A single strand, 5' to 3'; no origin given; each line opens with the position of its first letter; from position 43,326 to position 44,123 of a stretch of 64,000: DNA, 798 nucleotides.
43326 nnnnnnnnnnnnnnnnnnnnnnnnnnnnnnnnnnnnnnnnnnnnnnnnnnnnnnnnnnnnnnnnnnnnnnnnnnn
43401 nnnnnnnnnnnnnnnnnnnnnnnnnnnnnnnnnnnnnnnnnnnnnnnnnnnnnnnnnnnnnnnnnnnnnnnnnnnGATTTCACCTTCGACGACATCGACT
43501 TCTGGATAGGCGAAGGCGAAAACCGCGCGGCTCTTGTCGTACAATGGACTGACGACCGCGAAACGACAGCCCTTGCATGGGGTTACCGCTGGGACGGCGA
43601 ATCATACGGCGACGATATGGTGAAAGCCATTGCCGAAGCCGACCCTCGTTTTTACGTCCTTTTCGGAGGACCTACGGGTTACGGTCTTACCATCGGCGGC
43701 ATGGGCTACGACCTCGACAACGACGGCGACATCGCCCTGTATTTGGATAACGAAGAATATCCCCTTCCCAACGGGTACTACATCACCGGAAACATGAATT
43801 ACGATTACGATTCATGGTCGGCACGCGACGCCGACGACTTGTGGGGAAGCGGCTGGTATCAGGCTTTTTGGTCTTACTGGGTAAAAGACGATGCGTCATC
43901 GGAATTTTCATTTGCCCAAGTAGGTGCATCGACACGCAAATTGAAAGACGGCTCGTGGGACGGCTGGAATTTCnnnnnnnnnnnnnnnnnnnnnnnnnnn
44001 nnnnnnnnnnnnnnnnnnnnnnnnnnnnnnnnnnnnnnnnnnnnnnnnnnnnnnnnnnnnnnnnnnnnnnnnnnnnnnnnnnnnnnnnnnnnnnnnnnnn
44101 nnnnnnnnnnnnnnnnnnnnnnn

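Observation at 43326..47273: A 1315-aa T9SS cargo protein with an N-terminal module that may be transcobalamin-like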

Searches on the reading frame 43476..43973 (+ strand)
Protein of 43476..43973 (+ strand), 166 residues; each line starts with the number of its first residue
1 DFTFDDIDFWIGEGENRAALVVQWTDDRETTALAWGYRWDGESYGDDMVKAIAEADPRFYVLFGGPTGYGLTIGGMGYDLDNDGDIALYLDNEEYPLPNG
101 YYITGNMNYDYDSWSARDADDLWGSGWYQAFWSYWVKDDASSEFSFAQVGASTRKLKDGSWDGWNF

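Call 38: find_related_loci(query=A2, collection=genome_contigs, flank=6000)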
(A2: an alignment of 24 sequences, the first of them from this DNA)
Query A2 (166 aa) in genome_contigs; peptide patterns used: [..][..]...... (x = any residue, [..] = any of these).
276 stretches matched a pattern; 241 encode a relative of the query (tblastn E <= 1e-3); the best 80 are kept; 80 distinct loci.
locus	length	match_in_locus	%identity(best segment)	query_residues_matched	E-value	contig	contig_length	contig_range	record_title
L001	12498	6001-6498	98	1-166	9e-108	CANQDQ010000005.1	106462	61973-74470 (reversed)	MAG: uncultured Bacteroidales bacterium isolate Lapin-005__bin58 genome assembly, contig: Lapin-005__NODE_183_length_106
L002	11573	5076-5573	97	1-166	4e-106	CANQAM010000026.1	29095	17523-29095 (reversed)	MAG: uncultured Bacteroidales bacterium isolate Lapin-001__bin46 genome assembly, contig: Lapin-001__NODE_1894_length_29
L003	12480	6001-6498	76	1-166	1e-86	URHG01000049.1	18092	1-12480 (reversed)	uncultured Porphyromonadaceae bacterium isolate UMGS999 genome assembly, contig: NODE_1745_length_18092_cov_4.382436, wh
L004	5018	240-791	54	1-166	1e-55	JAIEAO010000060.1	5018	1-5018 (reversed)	MAG: Muribaculaceae bacterium isolate SC0379_S9_7 SC0379_S9_7_contig_60, whole genome shotgun sequence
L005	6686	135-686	54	1-166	5e-55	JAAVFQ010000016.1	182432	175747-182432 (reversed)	MAG: Bacteroidales bacterium isolate Mgla_MAG_3-bin_16 c_000000133811, whole genome shotgun sequence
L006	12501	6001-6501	54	1-165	1e-54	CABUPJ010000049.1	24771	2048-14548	MAG TPA_asm: uncultured Porphyromonadaceae bacterium isolate MGYG-HGUT-04213 genome assembly, contig: GUT_GENOME259797_4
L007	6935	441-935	55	1-166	2e-54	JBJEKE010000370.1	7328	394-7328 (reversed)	MAG: Muribaculaceae bacterium isolate PUUB37_bin.050 NODE_7962_length_7328_cov_5.155919, whole genome shotgun sequence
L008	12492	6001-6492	54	2-166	2e-53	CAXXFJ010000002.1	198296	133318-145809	MAG: Bacteroidales bacterium isolate 02c7b626-391e-4885-bdde-2c12926d4a43 genome assembly, contig: contig_2, whole genom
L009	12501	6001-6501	53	2-166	2e-53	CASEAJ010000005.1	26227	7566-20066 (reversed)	uncultured Porphyromonadaceae bacterium isolate SI.B1.metabat-bins.113 genome assembly, contig: SI.B1.metabat-bins.113.f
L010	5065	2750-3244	53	2-166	2e-52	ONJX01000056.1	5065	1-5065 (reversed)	uncultured Prevotellaceae bacterium isolate RUG378 genome assembly, contig: scaffold_14165, whole genome shotgun sequenc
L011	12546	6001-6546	53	1-166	2e-52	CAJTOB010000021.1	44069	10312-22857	MAG TPA_asm: uncultured Muribaculaceae bacterium isolate MGBC105056 genome assembly, contig: MGBC105056.21, whole genome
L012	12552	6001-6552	53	1-166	3e-52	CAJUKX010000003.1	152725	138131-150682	MAG TPA_asm: uncultured Muribaculaceae bacterium isolate MGBC157102 genome assembly, contig: MGBC157102.3, whole genome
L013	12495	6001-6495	53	2-166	2e-52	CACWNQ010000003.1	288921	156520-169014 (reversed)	MAG: uncultured Bacteroidales bacterium isolate RUG10757 genome assembly, contig: RUG10757_asm_3, whole genome shotgun s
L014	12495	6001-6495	54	1-166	2e-52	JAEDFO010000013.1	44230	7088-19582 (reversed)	MAG: Muribaculaceae bacterium isolate MAG086 NODE_459_length_44230_cov_9.116423, whole genome shotgun sequence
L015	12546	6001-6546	51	1-166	8e-53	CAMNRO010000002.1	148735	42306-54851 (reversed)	MAG: uncultured Porphyromonadaceae bacterium isolate SRR19792994_bin.78_metawrap_v1.3_MAG genome assembly, contig: ERZ12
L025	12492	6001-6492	51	2-166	3e-50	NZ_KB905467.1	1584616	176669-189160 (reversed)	Bacteroides salyersiae WAL 10018 = DSM 18765 = JCM 12988 strain DSM 18765 acAqE-supercont1.2, whole genome shotgun seque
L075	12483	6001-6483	41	3-164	7e-40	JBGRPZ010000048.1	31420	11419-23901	MAG: Hyphomicrobiales bacterium isolate MAG6-C28 MAG_Ocu_6-C28163, whole genome shotgun sequence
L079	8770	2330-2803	42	3-166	2e-37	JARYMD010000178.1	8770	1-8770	MAG: Verrucomicrobiota bacterium isolate A05DMB-I-23 NODE_178_length_8770_cov_3.685034, whole genome shotgun sequence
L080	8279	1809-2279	46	1-165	1e-37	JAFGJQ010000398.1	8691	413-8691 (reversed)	MAG: Phycisphaerae bacterium isolate Zod_Metabat.286 k87_10764019, whole genome shotgun sequence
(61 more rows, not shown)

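Call 42: search_protein_representatives(alignment_id=A2)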
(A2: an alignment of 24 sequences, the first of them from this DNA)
Query: 24 sequences, 164 profile positions. Proteins with E-value up to 0.001 (for the whole library): 1546; up to 1e-10: 1130; up to 1e-30: 440. The best 150 are listed.
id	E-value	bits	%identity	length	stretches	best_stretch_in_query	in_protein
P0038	4.8e-127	436.7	-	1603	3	1-164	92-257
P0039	3.0e-93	326.8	-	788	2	2-164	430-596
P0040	3.5e-92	323.3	-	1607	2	2-164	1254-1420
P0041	1.4e-77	275.9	-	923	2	5-164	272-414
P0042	4.4e-72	257.9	-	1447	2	2-164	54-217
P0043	2.7e-71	255.4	-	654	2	4-164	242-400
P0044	9.9e-71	253.5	-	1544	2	1-164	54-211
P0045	1.0e-70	253.5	-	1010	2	1-164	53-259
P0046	2.2e-68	245.9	-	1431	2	2-164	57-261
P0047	6.1e-67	241.2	-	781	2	2-162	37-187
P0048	7.4e-66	237.7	-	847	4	2-84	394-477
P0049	2.3e-65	236.1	-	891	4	3-90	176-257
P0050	5.0e-64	231.7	-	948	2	2-164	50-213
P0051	5.3e-64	231.6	-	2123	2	1-163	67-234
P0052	6.5e-63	228.1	-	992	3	2-145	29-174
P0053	9.5e-61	221.1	-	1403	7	4-70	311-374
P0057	5.0e-56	205.7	-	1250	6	5-80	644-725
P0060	6.1e-55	202.2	-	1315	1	1-164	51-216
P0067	6.2e-53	195.7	-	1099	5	2-96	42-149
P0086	6.5e-50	185.8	-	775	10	6-58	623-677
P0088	8.6e-50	185.4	-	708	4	3-131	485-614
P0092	1.4e-49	184.7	-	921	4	6-62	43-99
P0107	1.4e-48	181.5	-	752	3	3-164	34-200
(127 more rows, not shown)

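Call 45: search_protein_families(library=pfam, alignment_id=A3, max_evalue=0.001)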
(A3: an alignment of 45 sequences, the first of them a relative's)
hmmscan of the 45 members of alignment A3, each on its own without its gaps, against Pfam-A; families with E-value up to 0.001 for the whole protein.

A. member 1, P0060 (1315 aa): 2 families
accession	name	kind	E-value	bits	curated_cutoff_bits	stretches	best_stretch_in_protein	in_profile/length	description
PF02368.24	Big_2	-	2.1e-66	220.3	22.8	5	1156-1219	7-70/79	Bacterial Ig-like domain (group 2)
PF16819.11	DUF5074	-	8.3e-18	65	27.2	1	244-463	11-274/353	Domain of unknown function (DUF5074)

B. families by the number of members that match (of 45 scanned): 44 families (the first 25 are shown)
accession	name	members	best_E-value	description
PF16819.11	DUF5074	15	1.4e-119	Domain of unknown function (DUF5074)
PF18962.6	Por_Secre_tail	15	2.1e-14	Secretion system C-terminal sorting domain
PF13306.12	LRR_5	13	3e-203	BspA type Leucine rich repeat region (6 copies)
PF13855.12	LRR_8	12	7.3e-52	Leucine rich repeat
PF02368.24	Big_2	10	4.9e-97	Bacterial Ig-like domain (group 2)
PF07679.22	I-set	6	3.2e-12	Immunoglobulin I-set domain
PF13927.12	Ig_3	6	7.3e-11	Immunoglobulin domain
PF13895.12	Ig_2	6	3.7e-09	Immunoglobulin domain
PF21461.3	HL_N-beta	5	4e-11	Hyaluronate lyase, N-terminal beta-sheet domain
PF07589.16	PEP-CTERM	5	6.7e-11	PEP-CTERM motif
PF22359.2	Big-like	4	9.8e-19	Bacterial Ig-like domain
PF21764.3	Invasin_D4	3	1e-15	Invasin, domain 4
PF14478.12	DUF4430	3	1.5e-15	Domain of unknown function (DUF4430)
PF19910.5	DUF6383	3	5.5e-07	Domain of unknown function (DUF6383)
PF23952.1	LRR_EndoS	3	7.2e-07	Endo-beta-N-acetylglucosaminidase EndoS LRR domain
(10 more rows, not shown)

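Call 46: search_protein_families(library=pfam, proteins=[P0048, P0049, P0053, P0057, P0067, P0086, P0088, P0092, P0107, P0052], max_evalue=0.01)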
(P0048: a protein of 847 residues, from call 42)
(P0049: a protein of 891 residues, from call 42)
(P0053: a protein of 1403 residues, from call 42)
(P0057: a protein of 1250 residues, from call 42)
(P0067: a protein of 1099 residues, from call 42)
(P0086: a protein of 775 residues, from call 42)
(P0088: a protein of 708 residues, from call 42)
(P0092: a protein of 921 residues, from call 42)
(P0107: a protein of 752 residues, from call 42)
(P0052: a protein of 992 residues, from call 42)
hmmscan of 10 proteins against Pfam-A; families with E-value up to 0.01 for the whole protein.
P0048 (847 aa): 2 families
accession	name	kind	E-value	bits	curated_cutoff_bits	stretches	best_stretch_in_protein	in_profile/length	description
PF18278.7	RANK_CRD_2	-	0.0077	16.8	26.8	0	229-245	20-36/41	Receptor activator of the NF-KB cysteine-rich repeat domain 2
PF03388.20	Lectin_leg-like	-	0.0094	15.8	24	0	654-681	134-161/230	Legume-like lectin family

P0049 (891 aa): 6 families
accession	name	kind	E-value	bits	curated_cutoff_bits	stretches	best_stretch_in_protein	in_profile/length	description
PF13860.13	FlgD_ig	-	6.8e-10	39.2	27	1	825-881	22-78/79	FlgD Ig-like domain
PF17963.7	Big_9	-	1.4e-09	39.1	23.6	1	473-554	2-82/89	Bacterial Ig domain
PF18962.6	Por_Secre_tail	-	1.9e-08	34.9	27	1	808-888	2-74/75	Secretion system C-terminal sorting domain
PF17803.7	Cadherin_4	-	6.4e-06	27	25.1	1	473-530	12-71/71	Bacterial cadherin-like domain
PF13585.12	CHU_C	-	2.4e-05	24.8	27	1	821-881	19-76/86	CHU_C Type IX secretion signal domain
PF17892.7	Cadherin_5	-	0.00048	20.3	26.5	1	492-561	27-95/98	Cadherin-like domain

P0053 (1403 aa): 3 families
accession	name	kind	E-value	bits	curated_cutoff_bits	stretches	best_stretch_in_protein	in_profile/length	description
PF18962.6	Por_Secre_tail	-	9.5e-12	45.5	27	1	1332-1395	1-65/75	Secretion system C-terminal sorting domain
PF14478.12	DUF4430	-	2.2e-08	34.9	23.8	1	1248-1279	37-68/72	Domain of unknown function (DUF4430)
PF00886.24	Ribosomal_S16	-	0.00052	20.3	27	0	844-876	31-58/62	Ribosomal protein S16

P0057 (1250 aa): 2 families
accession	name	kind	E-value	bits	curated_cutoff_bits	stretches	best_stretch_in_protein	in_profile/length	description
PF18962.6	Por_Secre_tail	-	9.3e-10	39.1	27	1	1183-1247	1-74/75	Secretion system C-terminal sorting domain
PF14478.12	DUF4430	-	4.6e-09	37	23.8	0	376-436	13-68/72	Domain of unknown function (DUF4430)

P0067 (1099 aa): 2 families
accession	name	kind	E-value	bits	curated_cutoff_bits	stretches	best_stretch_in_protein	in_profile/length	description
PF18962.6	Por_Secre_tail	-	5.1e-11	43.1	27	1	1029-1094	1-72/75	Secretion system C-terminal sorting domain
PF08838.16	DUF1811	-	0.00047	20.8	27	0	659-684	63-88/100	Protein of unknown function (DUF1811)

P0086 (775 aa): 0 families

P0088 (708 aa): 2 families
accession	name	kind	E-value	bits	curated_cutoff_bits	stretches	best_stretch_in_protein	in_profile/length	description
PF18962.6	Por_Secre_tail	-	5.2e-10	39.9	27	1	641-704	1-73/75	Secretion system C-terminal sorting domain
PF00886.24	Ribosomal_S16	-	0.0037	17.6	27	0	21-43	38-60/62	Ribosomal protein S16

P0092 (921 aa): 3 families
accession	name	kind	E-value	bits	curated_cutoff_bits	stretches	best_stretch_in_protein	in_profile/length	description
PF14478.12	DUF4430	-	1.5e-15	57.8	23.8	3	117-150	39-68/72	Domain of unknown function (DUF4430)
PF18962.6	Por_Secre_tail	-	3.1e-10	40.7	27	1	856-915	1-66/75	Secretion system C-terminal sorting domain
PF19910.5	DUF6383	-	5.5e-07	30.1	23.7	1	863-914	19-67/74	Domain of unknown function (DUF6383)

P0107 (752 aa): 0 families

P0052 (992 aa): 7 families
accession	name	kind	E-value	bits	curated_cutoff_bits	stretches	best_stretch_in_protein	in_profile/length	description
PF18962.6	Por_Secre_tail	-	2.1e-14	54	27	1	916-991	1-75/75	Secretion system C-terminal sorting domain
PF16656.11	Pur_ac_phosph_N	-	9.5e-14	52.2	30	2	767-805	60-93/93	Purple acid Phosphatase, N-terminal domain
PF00041.27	fn3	-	7.1e-13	49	25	1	727-801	8-81/84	Fibronectin type III domain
PF25059.1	FN3_DSCAM-DSCAML_C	-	7e-12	46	39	1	745-811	22-85/89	DSCAM/DSCAML C-terminal Fn3-like domain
PF21605.3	CRLF2-like_D2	-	1.9e-06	28.3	27.3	0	473-517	26-69/94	Cytokine receptor-like factor 2-like, D2 domain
PF25788.1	Ig_Rha78A_N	-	5e-06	27.2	27.4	0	477-533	40-99/105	Rha78A-like, N-terminal immunoglobulin domain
PF13585.12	CHU_C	-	0.0054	17.3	27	0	931-987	25-80/86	CHU_C Type IX secretion signal domain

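Call 68: search_protein_families(library=pfam, proteins=[L079:2255-2986:+, L079:3011-4876:+, L079:4873-5691:+, L080:770-1708:+, L080:1680-2393:+, L080:2466-4073:+, L080:3886-4926:+, L075:2902-8382:+], max_evalue=0.001)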
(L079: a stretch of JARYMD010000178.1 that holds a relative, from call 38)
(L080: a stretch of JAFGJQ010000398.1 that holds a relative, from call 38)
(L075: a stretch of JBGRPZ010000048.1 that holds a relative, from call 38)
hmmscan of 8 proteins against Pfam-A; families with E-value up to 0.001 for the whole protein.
L079:2255-2986:+ (243 aa): 0 families

L079:3011-4876:+ (621 aa): 0 families

L079:4873-5691:+ (272 aa): 2 families
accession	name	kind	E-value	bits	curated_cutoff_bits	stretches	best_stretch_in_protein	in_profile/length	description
PF07963.17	N_methyl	-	2.6e-06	27.2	21.2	1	32-54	5-27/27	Prokaryotic N-terminal methylation motif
PF07596.16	SBP_bac_10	-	4e-06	27.5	23.3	0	171-243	205-263/268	Protein of unknown function (DUF1559)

L080:770-1708:+ (312 aa): 0 families

L080:1680-2393:+ (237 aa): 1 family
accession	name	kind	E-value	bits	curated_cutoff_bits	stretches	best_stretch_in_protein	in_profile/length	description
PF07589.16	PEP-CTERM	-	2e-05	24.9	20.7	1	216-237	1-24/24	PEP-CTERM motif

L080:2466-4073:+ (535 aa): 2 families
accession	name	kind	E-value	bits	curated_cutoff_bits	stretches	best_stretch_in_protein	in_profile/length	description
PF13360.13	PQQ_2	-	7.8e-17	62.1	27.6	2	50-194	13-134/233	Outer membrane protein assembly factor BamB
PF13570.13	Beta-prop_ACSF4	-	2.9e-05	24.1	133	1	102-180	72-145/329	Beta-alanine-activating enzyme, beta-propeller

L080:3886-4926:+ (346 aa): 2 families
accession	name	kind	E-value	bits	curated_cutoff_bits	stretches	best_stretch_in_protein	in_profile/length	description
PF07963.17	N_methyl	-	2.7e-09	36.6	21.2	1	74-99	2-27/27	Prokaryotic N-terminal methylation motif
PF07596.16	SBP_bac_10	-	1.1e-07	32.7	23.3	1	104-156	2-52/268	Protein of unknown function (DUF1559)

L075:2902-8382:+ (1826 aa): 5 families
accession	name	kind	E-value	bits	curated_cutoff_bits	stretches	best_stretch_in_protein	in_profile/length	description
PF16819.11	DUF5074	-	3.8e-105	352.3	27.2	1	1324-1645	1-353/353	Domain of unknown function (DUF5074)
PF18962.6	Por_Secre_tail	-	7.5e-08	33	27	1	1755-1824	1-74/75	Secretion system C-terminal sorting domain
PF13570.13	Beta-prop_ACSF4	-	3.2e-06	27.2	133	0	634-830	61-241/329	Beta-alanine-activating enzyme, beta-propeller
PF13360.13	PQQ_2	-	3.4e-06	27.3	27.6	0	468-577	16-124/233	Outer membrane protein assembly factor BamB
PF11033.13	ComJ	-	0.00086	19.5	25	0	1674-1739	11-72/122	Competence protein J (ComJ)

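Call 82: search_protein_families(library=pfam, proteins=[L025:5824-10062:+, L025:640-3717:+, L025:3747-5021:+], max_evalue=0.001)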
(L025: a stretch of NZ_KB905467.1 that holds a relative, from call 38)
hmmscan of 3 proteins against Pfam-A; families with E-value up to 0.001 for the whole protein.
L025:5824-10062:+ (1412 aa): 6 families
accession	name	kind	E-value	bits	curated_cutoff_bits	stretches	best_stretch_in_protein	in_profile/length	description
PF13306.12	LRR_5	-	2.3e-203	664.7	27.7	7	861-989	1-126/127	BspA type Leucine rich repeat region (6 copies)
PF13855.12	LRR_8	-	4.5e-52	174.1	27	2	851-901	3-55/61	Leucine rich repeat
PF13895.12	Ig_2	-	4.8e-09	36.8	27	1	249-326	3-79/79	Immunoglobulin domain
PF13927.12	Ig_3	-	5.2e-09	36.9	30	1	246-312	2-78/78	Immunoglobulin domain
PF23952.1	LRR_EndoS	-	7.3e-07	29.9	27.9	0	872-950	36-115/116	Endo-beta-N-acetylglucosaminidase EndoS LRR domain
PF07679.22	I-set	-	1.2e-06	28.9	23.7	1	246-326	1-90/90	Immunoglobulin I-set domain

L025:640-3717:+ (1025 aa): 2 families
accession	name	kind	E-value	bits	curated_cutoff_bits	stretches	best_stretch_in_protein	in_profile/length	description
PF00873.25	ACR_tran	-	9e-140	467.7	28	1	5-1007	3-1021/1021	AcrB/AcrD/AcrF family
PF02355.23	SecD_SecF_C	-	0.00055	19.8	20.5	1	860-998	37-178/189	Protein export membrane protein SecD/SecF, C-terminal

L025:3747-5021:+ (424 aa): 1 family
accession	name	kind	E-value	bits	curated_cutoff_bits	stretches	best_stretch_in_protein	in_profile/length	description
PF02321.23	OEP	-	2.2e-52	178.1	22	2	243-421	6-185/187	Outer membrane efflux protein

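Call 93: list_cluster_members(proteins=[P0060, P0092])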
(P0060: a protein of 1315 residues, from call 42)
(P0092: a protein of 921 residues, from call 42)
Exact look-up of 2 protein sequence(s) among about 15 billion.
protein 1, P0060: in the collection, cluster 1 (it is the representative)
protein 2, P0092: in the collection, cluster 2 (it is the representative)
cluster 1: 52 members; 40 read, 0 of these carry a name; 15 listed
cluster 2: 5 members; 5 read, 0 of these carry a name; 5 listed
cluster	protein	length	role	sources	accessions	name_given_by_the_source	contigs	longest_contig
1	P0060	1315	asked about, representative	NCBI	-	-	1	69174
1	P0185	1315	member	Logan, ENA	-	-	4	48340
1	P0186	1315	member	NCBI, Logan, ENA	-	-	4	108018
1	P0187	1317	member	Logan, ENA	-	-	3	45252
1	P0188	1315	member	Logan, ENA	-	-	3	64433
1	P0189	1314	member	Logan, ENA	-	-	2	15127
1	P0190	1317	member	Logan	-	-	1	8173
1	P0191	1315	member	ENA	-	-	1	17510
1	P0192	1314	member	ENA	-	-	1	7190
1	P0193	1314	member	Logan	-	-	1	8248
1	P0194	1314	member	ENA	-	-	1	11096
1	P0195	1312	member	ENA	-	-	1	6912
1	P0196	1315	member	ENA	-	-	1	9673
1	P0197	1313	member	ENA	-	-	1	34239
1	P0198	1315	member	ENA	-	-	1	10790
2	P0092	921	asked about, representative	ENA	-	-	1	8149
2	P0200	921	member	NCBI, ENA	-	-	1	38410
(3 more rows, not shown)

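Call 94: find_encoding_contigs(protein=P0200, flank=8000, max_places=3)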
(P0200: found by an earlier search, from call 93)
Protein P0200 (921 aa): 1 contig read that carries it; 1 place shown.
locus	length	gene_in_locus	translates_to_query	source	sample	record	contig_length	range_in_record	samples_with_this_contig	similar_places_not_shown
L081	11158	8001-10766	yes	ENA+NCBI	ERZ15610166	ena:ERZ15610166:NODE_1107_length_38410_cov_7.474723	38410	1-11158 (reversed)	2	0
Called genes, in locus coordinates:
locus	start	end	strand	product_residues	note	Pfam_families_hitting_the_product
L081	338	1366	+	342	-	PF01212:Beta_elim_lyase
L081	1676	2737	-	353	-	PF05893:LuxC (weak)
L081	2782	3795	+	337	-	-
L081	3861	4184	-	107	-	-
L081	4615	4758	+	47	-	-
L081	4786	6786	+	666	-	PF07715:Plug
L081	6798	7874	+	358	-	PF16819:DUF5074 (weak)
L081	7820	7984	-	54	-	-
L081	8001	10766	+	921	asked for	PF14478:DUF4430 (faint), PF18962:Por_Secre_tail, PF19910:DUF6383 (faint)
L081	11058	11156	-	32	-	?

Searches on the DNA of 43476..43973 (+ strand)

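Call 39: search_rna_families(sources=[L025, L033, L065, L075, L077, L079, L080, L074, L069, L076, L057, L013], threshold=gathering)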
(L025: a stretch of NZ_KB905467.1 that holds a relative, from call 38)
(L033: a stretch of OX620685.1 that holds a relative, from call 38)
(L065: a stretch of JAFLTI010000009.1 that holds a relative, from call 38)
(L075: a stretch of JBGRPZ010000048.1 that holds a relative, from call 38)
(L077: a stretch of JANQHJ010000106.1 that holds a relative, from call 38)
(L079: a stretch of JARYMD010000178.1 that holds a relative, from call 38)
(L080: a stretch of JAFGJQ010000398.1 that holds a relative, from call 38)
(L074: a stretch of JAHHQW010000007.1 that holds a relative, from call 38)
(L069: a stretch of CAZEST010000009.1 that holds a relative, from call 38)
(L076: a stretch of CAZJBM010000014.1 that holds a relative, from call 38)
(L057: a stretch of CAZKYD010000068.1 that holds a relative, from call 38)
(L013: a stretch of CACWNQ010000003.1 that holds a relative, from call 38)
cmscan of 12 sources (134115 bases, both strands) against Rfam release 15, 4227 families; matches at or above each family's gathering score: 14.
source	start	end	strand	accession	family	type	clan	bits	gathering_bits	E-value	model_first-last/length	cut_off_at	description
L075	2713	2906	+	RF00174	Cobalamin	Cis-reg; riboswitch;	CL00101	108.5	31.5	6.4e-26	1-189/189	no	Cobalamin riboswitch aptamer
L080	306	537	+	RF00174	Cobalamin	Cis-reg; riboswitch;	CL00101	107.7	31.5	1.1e-25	1-189/189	no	Cobalamin riboswitch aptamer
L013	9796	9982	+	RF00174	Cobalamin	Cis-reg; riboswitch;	CL00101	103.5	31.5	1.7e-24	1-189/189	no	Cobalamin riboswitch aptamer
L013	4079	4289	+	RF00174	Cobalamin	Cis-reg; riboswitch;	CL00101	100.7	31.5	1.1e-23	1-189/189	no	Cobalamin riboswitch aptamer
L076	3014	3236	+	RF00174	Cobalamin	Cis-reg; riboswitch;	CL00101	96.8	31.5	1.4e-22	1-189/189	no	Cobalamin riboswitch aptamer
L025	5311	5523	+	RF00174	Cobalamin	Cis-reg; riboswitch;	CL00101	90.3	31.5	1e-20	1-189/189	no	Cobalamin riboswitch aptamer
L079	1813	1976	+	RF00174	Cobalamin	Cis-reg; riboswitch;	CL00101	90.3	31.5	1e-20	1-189/189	no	Cobalamin riboswitch aptamer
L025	10503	10715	+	RF00174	Cobalamin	Cis-reg; riboswitch;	CL00101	87.9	31.5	5.1e-20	1-189/189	no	Cobalamin riboswitch aptamer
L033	3082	3292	+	RF00174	Cobalamin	Cis-reg; riboswitch;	CL00101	81.3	31.5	3.9e-18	1-189/189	no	Cobalamin riboswitch aptamer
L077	517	589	+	RF00005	tRNA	Gene; tRNA;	CL00001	76.1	29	1.4e-14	1-71/71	no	tRNA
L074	5455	5650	+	RF00174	Cobalamin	Cis-reg; riboswitch;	CL00101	75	31.5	2.5e-16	1-189/189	no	Cobalamin riboswitch aptamer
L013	3452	3533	+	RF00005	tRNA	Gene; tRNA;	CL00001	61.1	29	1.8e-10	1-71/71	no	tRNA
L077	1062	1257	+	RF00174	Cobalamin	Cis-reg; riboswitch;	CL00101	59.2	31.5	8.3e-12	1-189/189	no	Cobalamin riboswitch aptamer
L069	1072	1290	+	RF00174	Cobalamin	Cis-reg; riboswitch;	CL00101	39.8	31.5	2.9e-06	45-169/189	no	Cobalamin riboswitch aptamer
